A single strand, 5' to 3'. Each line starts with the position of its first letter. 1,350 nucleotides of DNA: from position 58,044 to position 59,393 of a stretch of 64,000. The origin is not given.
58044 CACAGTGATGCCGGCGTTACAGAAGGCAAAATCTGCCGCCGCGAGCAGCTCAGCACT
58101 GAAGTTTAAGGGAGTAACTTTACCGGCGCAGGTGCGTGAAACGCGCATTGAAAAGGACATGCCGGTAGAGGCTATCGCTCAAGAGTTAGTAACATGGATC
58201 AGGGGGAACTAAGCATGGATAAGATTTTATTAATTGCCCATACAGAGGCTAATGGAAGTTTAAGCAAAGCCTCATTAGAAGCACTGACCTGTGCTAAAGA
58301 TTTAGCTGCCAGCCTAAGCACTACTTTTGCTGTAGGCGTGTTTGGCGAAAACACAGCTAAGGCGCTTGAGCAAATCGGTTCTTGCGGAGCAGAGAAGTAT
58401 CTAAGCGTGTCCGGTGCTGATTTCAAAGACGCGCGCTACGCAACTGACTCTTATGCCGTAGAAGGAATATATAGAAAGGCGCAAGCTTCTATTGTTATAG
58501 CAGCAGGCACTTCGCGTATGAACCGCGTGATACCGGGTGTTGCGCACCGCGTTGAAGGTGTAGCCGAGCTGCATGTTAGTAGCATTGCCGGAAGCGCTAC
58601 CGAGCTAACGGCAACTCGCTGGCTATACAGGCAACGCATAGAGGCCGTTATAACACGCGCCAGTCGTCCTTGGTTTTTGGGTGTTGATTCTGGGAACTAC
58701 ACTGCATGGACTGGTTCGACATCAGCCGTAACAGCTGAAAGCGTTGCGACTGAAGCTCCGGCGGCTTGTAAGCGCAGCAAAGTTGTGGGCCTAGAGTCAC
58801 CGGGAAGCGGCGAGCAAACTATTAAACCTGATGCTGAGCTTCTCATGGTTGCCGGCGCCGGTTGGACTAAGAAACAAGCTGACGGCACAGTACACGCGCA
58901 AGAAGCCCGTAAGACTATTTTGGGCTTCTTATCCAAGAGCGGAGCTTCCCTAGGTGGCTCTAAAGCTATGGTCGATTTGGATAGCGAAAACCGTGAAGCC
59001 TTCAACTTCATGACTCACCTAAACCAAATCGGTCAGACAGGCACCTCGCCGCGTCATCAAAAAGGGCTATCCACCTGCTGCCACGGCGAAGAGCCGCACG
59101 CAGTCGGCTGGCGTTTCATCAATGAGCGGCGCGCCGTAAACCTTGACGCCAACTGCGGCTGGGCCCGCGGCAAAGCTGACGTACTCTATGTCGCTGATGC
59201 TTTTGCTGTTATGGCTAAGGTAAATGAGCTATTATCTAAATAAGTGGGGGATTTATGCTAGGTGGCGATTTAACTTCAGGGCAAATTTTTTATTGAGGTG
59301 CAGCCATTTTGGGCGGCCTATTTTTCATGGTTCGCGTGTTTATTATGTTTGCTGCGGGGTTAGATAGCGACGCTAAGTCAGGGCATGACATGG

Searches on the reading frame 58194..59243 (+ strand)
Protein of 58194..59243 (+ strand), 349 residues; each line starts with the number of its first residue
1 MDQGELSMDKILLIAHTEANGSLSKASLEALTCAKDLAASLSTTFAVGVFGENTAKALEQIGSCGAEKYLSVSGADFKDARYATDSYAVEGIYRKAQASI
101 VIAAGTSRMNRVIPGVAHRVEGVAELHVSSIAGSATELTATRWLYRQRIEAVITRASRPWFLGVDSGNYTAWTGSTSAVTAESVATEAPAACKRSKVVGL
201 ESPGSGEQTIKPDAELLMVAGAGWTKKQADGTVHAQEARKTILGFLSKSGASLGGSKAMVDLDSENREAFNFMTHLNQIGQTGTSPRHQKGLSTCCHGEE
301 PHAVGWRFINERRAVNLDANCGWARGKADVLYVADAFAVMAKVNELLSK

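Call 79: search_protein_families(library=pfam, proteins=[window:58194-59243:+], max_evalue=0.01)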
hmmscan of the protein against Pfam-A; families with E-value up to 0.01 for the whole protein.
window:58194-59243:+ (349 aa): 1 family
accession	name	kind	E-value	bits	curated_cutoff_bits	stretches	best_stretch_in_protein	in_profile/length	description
PF01012.27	ETF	-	1.4e-16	61.3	26.7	1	12-182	2-172/181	Electron transfer flavoprotein domain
